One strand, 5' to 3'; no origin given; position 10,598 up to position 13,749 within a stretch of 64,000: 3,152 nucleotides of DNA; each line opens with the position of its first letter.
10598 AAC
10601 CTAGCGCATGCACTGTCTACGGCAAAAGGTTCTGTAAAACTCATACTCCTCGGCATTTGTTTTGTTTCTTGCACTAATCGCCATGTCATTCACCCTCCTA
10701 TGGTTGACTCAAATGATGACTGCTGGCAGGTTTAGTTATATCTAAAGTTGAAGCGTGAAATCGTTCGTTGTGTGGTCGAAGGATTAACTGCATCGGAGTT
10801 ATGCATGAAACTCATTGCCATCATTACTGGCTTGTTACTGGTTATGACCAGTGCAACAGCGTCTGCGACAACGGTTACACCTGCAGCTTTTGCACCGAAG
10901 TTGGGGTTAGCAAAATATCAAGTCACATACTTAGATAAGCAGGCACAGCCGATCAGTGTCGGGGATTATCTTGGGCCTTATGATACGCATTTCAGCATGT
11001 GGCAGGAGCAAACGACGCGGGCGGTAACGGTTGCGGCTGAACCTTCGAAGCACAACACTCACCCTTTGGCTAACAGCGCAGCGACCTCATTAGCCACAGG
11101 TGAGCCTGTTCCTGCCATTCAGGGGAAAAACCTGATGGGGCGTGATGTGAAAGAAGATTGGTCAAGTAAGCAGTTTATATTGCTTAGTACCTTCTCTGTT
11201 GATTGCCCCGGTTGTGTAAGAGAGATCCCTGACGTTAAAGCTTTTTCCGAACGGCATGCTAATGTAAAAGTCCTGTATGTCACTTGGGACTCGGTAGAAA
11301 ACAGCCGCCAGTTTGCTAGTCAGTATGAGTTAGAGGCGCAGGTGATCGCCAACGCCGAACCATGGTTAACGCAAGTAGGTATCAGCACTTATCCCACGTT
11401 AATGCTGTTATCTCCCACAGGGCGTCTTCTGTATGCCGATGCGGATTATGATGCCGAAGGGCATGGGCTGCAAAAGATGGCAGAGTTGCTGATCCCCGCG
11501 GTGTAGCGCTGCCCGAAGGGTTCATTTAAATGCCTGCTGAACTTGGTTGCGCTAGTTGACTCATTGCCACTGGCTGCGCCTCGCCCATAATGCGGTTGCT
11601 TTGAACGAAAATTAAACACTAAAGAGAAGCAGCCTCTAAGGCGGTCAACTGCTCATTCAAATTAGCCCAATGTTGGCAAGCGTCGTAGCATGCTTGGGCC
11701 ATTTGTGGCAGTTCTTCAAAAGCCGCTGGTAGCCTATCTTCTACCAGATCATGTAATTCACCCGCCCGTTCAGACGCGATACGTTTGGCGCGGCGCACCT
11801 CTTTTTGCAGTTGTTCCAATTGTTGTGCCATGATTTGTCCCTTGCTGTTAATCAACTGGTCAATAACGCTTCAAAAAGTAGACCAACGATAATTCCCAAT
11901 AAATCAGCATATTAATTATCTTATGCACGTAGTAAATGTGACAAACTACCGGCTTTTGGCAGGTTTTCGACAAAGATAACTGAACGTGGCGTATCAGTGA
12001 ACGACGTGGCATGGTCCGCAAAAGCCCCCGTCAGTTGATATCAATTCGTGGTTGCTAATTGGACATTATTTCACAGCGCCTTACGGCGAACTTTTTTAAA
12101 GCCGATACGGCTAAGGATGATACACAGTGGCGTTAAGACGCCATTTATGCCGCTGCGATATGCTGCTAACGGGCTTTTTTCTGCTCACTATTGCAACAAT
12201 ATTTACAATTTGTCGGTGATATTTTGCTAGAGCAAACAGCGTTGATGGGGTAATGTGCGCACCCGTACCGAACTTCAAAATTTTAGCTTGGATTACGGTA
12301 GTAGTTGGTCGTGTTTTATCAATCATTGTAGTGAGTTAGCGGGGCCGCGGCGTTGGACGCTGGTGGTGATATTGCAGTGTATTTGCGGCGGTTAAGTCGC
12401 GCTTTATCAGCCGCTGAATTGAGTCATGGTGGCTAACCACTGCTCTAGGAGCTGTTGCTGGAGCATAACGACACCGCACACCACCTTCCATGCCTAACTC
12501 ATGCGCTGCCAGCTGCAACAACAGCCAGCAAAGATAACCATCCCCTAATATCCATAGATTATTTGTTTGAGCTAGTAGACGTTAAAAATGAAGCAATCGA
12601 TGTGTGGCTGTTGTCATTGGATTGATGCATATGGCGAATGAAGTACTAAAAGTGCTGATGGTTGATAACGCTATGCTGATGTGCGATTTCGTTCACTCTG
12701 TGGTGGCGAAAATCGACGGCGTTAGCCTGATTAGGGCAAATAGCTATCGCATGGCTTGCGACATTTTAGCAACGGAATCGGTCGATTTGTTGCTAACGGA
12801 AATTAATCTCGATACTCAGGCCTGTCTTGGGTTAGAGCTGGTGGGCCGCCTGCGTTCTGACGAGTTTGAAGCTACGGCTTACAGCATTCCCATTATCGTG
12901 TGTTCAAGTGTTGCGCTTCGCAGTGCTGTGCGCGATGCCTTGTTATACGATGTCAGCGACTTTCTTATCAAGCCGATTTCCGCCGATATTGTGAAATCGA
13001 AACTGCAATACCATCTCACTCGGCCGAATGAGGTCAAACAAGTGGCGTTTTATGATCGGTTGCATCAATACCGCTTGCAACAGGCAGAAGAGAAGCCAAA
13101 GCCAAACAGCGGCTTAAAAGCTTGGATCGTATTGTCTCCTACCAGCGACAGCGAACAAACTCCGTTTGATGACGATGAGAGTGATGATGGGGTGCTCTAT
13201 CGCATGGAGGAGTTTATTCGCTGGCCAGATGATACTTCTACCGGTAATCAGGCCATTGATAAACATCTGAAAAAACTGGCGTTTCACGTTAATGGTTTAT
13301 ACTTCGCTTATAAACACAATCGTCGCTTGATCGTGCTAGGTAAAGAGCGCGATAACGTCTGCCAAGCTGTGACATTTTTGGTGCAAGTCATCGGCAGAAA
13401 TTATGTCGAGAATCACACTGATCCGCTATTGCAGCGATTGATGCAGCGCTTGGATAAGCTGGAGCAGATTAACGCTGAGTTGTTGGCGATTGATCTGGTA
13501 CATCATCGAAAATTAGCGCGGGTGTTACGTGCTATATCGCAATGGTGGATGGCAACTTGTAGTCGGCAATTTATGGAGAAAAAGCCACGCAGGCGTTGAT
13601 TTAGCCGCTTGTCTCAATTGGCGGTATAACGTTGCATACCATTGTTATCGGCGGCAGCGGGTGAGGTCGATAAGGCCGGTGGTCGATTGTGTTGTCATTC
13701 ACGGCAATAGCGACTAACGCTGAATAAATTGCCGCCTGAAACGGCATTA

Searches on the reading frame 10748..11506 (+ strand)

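Call 57: search_protein_families(library=pfam, proteins=[window:10748-11506:+], max_evalue=0.0001)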
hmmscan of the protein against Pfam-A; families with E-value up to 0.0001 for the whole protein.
window:10748-11506:+ (252 aa): 3 families
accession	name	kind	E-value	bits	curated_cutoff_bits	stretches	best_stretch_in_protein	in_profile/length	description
PF00578.27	AhpC-TSA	-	2.8e-09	37.4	26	1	118-203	2-90/124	AhpC/TSA family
PF08534.16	Redoxin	-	1.8e-06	28.3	26.6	1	117-203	2-94/148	Redoxin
PF13905.12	Thioredoxin_8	-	8.8e-05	23.2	27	0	143-226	3-93/94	Thioredoxin-like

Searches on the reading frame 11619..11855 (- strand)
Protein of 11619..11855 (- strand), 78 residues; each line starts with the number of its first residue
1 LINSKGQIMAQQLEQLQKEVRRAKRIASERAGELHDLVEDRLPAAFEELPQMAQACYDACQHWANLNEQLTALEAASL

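Call 25: search_protein_families(library=pfam, proteins=[window:11619-11855:-], max_evalue=0.01)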
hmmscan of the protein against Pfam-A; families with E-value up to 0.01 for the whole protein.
window:11619-11855:- (78 aa): 2 families
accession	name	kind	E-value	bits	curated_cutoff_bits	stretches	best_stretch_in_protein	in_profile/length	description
PF05082.18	Rop-like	-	1.2e-23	83.1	27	1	12-74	2-63/64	Rop-like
PF06456.18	Arfaptin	-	0.0053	16.8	32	1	14-73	3-66/229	Arfaptin-like domain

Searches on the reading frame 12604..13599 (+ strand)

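Call 57: search_protein_families(library=pfam, proteins=[window:12604-13599:+], max_evalue=0.0001)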
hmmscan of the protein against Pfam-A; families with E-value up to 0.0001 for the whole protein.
window:12604-13599:+ (331 aa): 1 family
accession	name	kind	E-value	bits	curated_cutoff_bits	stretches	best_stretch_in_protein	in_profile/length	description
PF00072.30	Response_reg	-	2.9e-10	40.7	30.2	1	17-132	1-108/111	Response regulator receiver domain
